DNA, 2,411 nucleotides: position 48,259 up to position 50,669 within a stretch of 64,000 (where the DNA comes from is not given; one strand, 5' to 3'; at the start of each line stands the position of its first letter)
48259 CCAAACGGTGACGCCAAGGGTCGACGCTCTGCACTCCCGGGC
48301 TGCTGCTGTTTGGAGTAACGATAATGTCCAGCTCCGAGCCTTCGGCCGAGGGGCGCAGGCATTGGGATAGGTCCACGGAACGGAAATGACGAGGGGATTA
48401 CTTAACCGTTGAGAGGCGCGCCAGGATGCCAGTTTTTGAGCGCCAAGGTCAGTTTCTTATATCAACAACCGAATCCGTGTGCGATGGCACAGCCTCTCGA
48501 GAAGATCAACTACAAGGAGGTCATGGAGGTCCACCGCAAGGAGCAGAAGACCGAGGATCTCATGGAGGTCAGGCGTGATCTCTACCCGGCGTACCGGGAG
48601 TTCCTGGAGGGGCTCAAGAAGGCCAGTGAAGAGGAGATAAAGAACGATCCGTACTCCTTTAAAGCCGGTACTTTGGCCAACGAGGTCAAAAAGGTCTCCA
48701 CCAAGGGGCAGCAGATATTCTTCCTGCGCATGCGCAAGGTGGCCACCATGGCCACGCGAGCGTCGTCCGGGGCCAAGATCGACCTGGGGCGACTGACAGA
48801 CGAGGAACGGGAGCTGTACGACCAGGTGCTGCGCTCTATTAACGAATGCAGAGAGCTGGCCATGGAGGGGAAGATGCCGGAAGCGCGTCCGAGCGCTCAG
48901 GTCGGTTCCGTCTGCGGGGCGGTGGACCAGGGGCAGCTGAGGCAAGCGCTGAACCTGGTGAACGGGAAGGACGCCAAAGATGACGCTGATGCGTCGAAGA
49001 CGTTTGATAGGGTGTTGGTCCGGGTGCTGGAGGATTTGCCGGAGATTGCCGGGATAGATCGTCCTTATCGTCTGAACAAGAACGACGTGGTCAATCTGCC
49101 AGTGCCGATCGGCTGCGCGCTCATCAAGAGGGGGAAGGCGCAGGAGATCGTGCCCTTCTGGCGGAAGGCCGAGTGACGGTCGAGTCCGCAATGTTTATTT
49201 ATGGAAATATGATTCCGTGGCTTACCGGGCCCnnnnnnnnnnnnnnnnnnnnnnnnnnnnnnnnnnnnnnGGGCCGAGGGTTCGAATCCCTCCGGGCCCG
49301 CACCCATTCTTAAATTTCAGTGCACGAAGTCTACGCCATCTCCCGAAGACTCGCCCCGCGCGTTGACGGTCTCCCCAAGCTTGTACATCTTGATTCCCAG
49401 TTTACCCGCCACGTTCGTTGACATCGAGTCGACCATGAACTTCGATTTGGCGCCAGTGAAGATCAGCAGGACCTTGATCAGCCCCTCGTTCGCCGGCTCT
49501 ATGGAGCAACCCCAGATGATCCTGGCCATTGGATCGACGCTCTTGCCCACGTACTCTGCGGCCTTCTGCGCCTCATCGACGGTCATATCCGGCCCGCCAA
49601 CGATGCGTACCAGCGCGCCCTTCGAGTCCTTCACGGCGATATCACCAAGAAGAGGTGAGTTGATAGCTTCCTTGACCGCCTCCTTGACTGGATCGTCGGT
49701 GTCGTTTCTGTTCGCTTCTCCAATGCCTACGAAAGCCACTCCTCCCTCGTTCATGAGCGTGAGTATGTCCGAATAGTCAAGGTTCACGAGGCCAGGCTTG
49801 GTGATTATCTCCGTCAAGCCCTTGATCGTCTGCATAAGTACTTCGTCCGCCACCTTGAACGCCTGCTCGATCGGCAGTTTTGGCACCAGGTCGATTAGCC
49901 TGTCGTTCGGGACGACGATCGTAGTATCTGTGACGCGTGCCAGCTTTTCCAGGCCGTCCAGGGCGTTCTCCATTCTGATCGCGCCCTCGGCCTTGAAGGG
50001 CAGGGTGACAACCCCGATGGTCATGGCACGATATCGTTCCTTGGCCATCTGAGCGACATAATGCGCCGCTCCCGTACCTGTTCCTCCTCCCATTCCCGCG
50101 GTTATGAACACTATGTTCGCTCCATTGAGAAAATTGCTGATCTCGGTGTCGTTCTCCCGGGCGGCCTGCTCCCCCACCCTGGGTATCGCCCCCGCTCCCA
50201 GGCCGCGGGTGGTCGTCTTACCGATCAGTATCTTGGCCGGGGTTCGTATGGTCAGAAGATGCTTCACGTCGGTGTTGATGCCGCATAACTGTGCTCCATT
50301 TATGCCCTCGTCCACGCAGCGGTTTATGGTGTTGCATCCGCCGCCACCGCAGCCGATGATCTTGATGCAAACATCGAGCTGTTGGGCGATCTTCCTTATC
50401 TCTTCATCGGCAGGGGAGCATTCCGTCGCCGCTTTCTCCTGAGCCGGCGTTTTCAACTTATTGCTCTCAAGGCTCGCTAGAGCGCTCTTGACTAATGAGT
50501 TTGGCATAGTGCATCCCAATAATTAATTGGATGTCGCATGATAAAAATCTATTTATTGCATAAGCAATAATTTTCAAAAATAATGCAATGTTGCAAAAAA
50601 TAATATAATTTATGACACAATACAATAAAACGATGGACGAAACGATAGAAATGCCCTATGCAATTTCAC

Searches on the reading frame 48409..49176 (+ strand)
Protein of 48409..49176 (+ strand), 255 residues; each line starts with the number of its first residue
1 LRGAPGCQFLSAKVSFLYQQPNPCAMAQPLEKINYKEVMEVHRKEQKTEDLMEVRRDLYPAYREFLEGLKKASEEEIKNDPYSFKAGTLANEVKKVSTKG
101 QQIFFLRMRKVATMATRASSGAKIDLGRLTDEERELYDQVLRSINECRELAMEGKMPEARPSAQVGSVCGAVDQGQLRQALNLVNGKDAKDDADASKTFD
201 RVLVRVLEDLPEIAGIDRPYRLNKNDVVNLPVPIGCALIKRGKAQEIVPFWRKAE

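Call 37: find_related_loci(query=window:48409-49176:+, collection=genome_contigs, flank=10000)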
Query window:48409-49176:+ (255 aa) in genome_contigs; peptide patterns used: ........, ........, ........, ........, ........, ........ (x = any residue, [..] = any of these).
58 stretches matched a pattern; 8 encode a relative of the query (tblastn E <= 1e-3); 8 distinct loci.
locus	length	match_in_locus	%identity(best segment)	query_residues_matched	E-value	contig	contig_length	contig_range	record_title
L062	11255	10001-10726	75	14-255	8e-126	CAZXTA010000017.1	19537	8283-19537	MAG TPA_asm: uncultured Methanomassiliicoccus sp. isolate SRP178699_co1_481 genome assembly, contig: NODE_3374_length_19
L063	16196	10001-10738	74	8-255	1e-122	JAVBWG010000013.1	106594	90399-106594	MAG: Methanomassiliicoccales archaeon isolate ZNE14_Bin65 all_Scaff014397, whole genome shotgun sequence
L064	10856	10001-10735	72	9-255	2e-121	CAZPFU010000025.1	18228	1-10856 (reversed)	MAG TPA_asm: uncultured Methanomassiliicoccus sp. isolate SRP278314_co1_200 genome assembly, contig: NODE_3826_length_18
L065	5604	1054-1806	71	1-255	4e-121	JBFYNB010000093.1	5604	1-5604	MAG: Methanomassiliicoccales archaeon isolate PPR_0077 scaffold_6900, whole genome shotgun sequence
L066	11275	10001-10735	72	9-255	4e-120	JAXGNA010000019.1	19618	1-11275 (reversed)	MAG: Methanomassiliicoccales archaeon isolate AnMBR.bin245 bin245_19, whole genome shotgun sequence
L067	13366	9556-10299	70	6-255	3e-118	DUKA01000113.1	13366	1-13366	MAG TPA_asm: Candidatus Bathyarchaeota archaeon isolate UBA8941 contig_33540, whole genome shotgun sequence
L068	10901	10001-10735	67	9-255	4e-113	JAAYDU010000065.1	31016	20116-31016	MAG: Methanobacteriota archaeon isolate AS06rmzACSIP_582 629207_AS06, whole genome shotgun sequence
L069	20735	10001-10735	71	9-255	8e-119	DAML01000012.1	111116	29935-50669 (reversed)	MAG TPA_asm: Methanomassiliicoccaceae archaeon UBA472 UBA472_contig_6539, whole genome shotgun sequence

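Call 43: search_protein_families(library=pfam, proteins=[window:48409-49176:+], max_evalue=0.01)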
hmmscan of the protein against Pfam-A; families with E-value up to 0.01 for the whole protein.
window:48409-49176:+ (255 aa): 1 family
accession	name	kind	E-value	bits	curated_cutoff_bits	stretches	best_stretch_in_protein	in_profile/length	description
PF22090.1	Gins51_C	-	0.00087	19.5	27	1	202-247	1-48/48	Gins51, C-terminal domain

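Call 55: find_related_loci(query=window:48409-49176:+, collection=metagenome_contigs, flank=10000)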
Query window:48409-49176:+ (255 aa) in metagenome_contigs; peptide patterns used: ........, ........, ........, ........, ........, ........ (x = any residue, [..] = any of these).
120 stretches matched a pattern; 13 encode a relative of the query (tblastn E <= 1e-3); 12 distinct loci.
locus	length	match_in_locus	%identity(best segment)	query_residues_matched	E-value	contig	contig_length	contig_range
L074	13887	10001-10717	75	15-255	4e-123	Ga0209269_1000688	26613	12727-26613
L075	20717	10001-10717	75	15-255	1e-122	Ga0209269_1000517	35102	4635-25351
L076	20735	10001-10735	72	9-255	3e-121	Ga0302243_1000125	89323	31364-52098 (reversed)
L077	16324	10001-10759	72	1-255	1e-119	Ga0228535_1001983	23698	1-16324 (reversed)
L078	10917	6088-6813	72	14-255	6e-119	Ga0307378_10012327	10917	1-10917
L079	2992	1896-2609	73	15-255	6e-123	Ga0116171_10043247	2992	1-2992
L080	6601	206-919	73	15-255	6e-119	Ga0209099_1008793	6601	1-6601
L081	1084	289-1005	73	15-255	3e-130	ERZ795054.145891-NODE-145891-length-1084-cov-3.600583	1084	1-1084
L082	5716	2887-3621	67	9-255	5e-113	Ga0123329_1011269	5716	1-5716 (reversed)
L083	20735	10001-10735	83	11-255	5e-141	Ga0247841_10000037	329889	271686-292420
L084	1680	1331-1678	76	14-129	7e-60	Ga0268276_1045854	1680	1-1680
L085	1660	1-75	100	231-255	2e-11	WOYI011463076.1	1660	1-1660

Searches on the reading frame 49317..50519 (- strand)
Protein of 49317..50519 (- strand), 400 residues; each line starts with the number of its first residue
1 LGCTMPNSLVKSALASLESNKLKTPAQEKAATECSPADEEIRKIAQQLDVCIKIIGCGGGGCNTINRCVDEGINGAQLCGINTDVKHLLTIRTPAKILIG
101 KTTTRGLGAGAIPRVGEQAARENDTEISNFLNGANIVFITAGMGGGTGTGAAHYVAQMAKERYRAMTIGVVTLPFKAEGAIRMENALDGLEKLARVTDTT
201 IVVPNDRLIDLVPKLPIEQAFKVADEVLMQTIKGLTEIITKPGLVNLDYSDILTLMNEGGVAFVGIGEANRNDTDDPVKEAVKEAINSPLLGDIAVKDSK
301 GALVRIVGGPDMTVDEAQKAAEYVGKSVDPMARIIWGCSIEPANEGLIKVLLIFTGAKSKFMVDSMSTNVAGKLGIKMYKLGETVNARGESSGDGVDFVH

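Call 10: search_protein_families(library=pfam, proteins=[window:49317-50519:-], max_evalue=0.01)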
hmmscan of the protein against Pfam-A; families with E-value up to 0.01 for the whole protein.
window:49317-50519:- (400 aa): 2 families
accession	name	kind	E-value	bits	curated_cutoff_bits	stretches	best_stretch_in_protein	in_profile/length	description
PF00091.31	Tubulin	-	4.3e-45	154.8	33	1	52-212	2-189/190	Tubulin/FtsZ family, GTPase domain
PF12327.13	FtsZ_C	-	1.8e-23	83.1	27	1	260-357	1-94/95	FtsZ family, C-terminal domain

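Call 12: find_related_loci(query=window:49317-50519:-, collection=genome_contigs, flank=10000)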
Query window:49317-50519:- (400 aa) in genome_contigs; peptide patterns used: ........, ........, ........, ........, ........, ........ (x = any residue, [..] = any of these).
194 stretches matched a pattern; 53 encode a relative of the query (tblastn E <= 1e-3); 53 distinct loci.
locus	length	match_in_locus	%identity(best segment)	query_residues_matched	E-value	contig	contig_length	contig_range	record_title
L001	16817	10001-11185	80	2-400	0e+0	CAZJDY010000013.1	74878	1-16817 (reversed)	MAG TPA_asm: uncultured Methanomassiliicoccaceae archaeon isolate binchicken_co167_198 genome assembly, contig: k141_166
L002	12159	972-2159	75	2-400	0e+0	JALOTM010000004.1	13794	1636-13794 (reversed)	MAG: Methanomassiliicoccales archaeon isolate Prado233 scaffold_6497, whole genome shotgun sequence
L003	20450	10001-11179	79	2-400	0e+0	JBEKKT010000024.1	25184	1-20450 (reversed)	MAG: Methanomassiliicoccales archaeon isolate SPRUCE 353 SPRUCE_353_24, whole genome shotgun sequence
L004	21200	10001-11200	72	2-400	0e+0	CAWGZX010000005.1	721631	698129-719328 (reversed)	MAG: Methanomassiliicoccaceae archaeon isolate MFD02979.bin.1.52 genome assembly, contig: contig_38548, whole genome sho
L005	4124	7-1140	79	18-400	0e+0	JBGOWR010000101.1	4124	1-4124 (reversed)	MAG: Thermoplasmata archaeon isolate OBJ_0618_130150_88 k141_7828255_length_4124_cov_10.0969, whole genome shotgun seque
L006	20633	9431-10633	73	1-400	1e-180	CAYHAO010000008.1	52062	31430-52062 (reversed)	MAG TPA_asm: uncultured Methanomassiliicoccaceae archaeon isolate ERP119294_co1_233 genome assembly, contig: NODE_632_le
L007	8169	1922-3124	72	1-400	2e-179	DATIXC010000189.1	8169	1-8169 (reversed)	MAG TPA_asm: Methanomassiliicoccales archaeon isolate SMAG_U15239 k141_3789228, whole genome shotgun sequence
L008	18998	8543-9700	70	5-400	4e-178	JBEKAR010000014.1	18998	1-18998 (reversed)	MAG: Methanomassiliicoccales archaeon isolate SPRUCE 117 SPRUCE_117_14, whole genome shotgun sequence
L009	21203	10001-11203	72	1-400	6e-178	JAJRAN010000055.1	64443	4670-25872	MAG: Methanomassiliicoccales archaeon isolate OWC_0013 OWC_0013_k121_49436904, whole genome shotgun sequence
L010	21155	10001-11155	72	5-400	3e-169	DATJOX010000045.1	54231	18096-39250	MAG TPA_asm: Methanomassiliicoccales archaeon isolate SMAG_U14898 k141_4481946, whole genome shotgun sequence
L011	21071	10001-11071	67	2-359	7e-147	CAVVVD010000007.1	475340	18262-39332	MAG: Methanomassiliicoccaceae archaeon isolate MFD02979.bin.2.96 genome assembly, contig: contig_38862, whole genome sho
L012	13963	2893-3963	67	2-359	6e-145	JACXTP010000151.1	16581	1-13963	MAG: Methanomassiliicoccaceae archaeon isolate bin_107_IMCAS k117_8839788, whole genome shotgun sequence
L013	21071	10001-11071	66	2-359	5e-144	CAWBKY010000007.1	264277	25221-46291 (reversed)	MAG: Methanomassiliicoccaceae archaeon isolate MFD02979.bin.2.97 genome assembly, contig: contig_72746, whole genome sho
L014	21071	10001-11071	66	2-359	2e-142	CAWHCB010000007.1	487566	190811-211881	MAG: Methanomassiliicoccaceae archaeon isolate MFD00905.bin.2.116 genome assembly, contig: contig_6241, whole genome sho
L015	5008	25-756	79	150-400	1e-129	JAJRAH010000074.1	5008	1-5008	MAG: Methanomassiliicoccales archaeon isolate OWC_0007 OWC_0007_k121_6221116, whole genome shotgun sequence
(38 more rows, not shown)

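Call 19: find_encoding_contigs(protein=window:49317-50510:-, flank=10000, max_places=10)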
Protein window:49317-50510:- (397 aa): no gene with exactly this product is on record in the collection.

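Call 60: search_protein_families(library=ncbifam, proteins=[window:49317-50510:-], max_evalue=0.001)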
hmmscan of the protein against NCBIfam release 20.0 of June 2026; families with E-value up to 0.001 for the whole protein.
window:49317-50510:- (397 aa): 1 family
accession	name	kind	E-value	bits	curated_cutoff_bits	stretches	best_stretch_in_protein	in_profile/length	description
TIGR00065.1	ftsZ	equivalog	1.7e-111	373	295.2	1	36-366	6-336/353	cell division protein FtsZ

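Call 80: find_homologous_proteins(query=window:49317-50510:-, max_evalue=1e-100)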
Query window:49317-50510:- (397 aa): 3046 proteins with E <= 1e-100 among 8000 candidates; the best 120 are listed.
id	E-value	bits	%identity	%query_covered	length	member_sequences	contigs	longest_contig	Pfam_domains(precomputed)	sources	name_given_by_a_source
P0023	1.8e-232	789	91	100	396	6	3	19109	PF00091.32,PF12327.14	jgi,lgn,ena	-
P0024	8.9e-220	747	86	100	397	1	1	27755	PF00091.32,PF12327.14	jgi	jgi:cell division protein FtsZ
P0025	6.1e-218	741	85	100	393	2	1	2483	PF00091.32,PF12327.14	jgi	jgi:cell division protein FtsZ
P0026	6.8e-198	675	80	100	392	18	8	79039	PF00091.32,PF12327.14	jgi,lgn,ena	-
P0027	9.8e-198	675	78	100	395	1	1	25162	PF00091.32,PF12327.14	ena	-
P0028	1.1e-197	675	79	100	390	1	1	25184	PF00091.32,PF12327.14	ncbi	ncbi:MAG: cell division protein FtsZ [Methanomassiliicoccales archaeon]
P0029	1.2e-197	675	79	100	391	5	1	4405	PF00091.32,PF12327.14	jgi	-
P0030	1.2e-196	671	79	100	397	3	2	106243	PF00091.32,PF12327.14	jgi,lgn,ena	-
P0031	1.8e-196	671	79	100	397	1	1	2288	PF00091.32,PF12327.14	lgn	-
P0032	5.2e-196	669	74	100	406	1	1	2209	PF00091.32,PF12327.14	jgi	jgi:cell division protein FtsZ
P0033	7.5e-196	669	79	100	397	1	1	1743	PF00091.32,PF12327.14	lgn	-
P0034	1.1e-195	668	79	100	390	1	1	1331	PF00091.32,PF12327.14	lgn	-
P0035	3.3e-195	667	79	100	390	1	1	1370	PF00091.32,PF12327.14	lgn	-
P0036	4.2e-194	663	77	100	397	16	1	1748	PF00091.32,PF12327.14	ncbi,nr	ncbi:MAG: cell division protein FtsZ [Methanomassiliicoccales archaeon]|nr:cell division protein Fts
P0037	5.8e-194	663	78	100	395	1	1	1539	PF00091.32,PF12327.14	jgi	-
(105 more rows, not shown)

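Call 81: find_encoding_contigs(protein=P0024, flank=10000, max_places=3)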
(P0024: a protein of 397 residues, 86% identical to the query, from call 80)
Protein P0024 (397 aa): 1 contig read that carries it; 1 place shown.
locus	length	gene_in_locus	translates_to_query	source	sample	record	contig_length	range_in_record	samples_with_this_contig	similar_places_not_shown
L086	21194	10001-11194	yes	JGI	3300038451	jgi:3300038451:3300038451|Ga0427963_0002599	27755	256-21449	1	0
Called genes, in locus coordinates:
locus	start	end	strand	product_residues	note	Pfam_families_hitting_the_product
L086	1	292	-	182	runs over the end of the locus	?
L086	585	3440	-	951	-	PF13191:AAA_16 (weak), PF13401:AAA_22 (weak), PF00515:TPR_1 (faint), PF07719:TPR_2 (faint), PF13181:TPR_8 (faint), PF17874:TPR_MalT (weak), PF13374:TPR_10 (faint), PF13424:TPR_12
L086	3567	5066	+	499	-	-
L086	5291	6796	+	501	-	PF01943:Polysacc_synt, PF13440:Polysacc_synt_3, PF03023:MurJ, PF01554:MatE (weak)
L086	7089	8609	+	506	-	PF00324:AA_permease, PF13520:AA_permease_2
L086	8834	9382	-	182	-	PF09858:DUF2085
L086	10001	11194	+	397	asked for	PF00091:Tubulin, PF12327:FtsZ_C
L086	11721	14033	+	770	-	PF13306:LRR_5, PF13855:LRR_8 (faint), PF13306:LRR_5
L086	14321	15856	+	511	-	PF12706:Lactamase_B_2 (faint), PF07521:RMMBL (weak)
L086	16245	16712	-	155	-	PF00578:AhpC-TSA, PF08534:Redoxin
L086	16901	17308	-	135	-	PF08327:AHSA1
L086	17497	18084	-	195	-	PF12697:Abhydrolase_6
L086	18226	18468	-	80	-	-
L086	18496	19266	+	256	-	PF00106:adh_short, PF13561:adh_short_C2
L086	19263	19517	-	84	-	-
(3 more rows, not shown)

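Call 82: find_encoding_contigs(protein=P0023, flank=10000, max_places=4)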
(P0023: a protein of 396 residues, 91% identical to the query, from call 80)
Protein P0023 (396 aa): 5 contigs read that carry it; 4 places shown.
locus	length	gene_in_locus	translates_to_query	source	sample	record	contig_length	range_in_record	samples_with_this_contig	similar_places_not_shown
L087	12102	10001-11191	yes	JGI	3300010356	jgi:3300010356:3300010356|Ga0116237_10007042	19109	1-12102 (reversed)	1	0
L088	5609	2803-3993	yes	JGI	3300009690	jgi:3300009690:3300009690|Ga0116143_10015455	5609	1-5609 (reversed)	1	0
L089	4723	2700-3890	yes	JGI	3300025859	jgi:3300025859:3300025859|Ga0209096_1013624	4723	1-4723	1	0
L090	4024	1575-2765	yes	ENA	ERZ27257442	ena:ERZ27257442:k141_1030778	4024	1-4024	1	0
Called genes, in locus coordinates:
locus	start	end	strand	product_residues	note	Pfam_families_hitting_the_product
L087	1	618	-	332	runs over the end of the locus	-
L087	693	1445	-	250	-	PF12679:ABC2_membrane_2, PF12730:ABC2_membrane_4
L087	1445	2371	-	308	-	PF00005:ABC_tran, PF13476:AAA_23 (weak), PF13304:AAA_21 (weak)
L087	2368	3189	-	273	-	-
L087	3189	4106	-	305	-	PF00005:ABC_tran, PF13304:AAA_21 (weak)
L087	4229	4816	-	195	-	PF12641:Flavodoxin_3, PF12724:Flavodoxin_5 (weak)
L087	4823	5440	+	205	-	PF06197:DUF998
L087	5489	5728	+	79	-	PF09932:DUF2164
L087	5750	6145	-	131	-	-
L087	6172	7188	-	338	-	PF01758:SBF (faint)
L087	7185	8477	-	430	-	PF03063:Prismane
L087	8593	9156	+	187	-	PF13412:HTH_24 (weak)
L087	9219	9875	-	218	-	-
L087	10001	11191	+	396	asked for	PF00091:Tubulin, PF12327:FtsZ_C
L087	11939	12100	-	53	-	?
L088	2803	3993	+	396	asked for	PF00091:Tubulin, PF12327:FtsZ_C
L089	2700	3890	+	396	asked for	PF00091:Tubulin, PF12327:FtsZ_C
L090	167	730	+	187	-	PF13412:HTH_24 (weak)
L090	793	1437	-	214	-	-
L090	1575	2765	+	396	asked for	PF00091:Tubulin, PF12327:FtsZ_C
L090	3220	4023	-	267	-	?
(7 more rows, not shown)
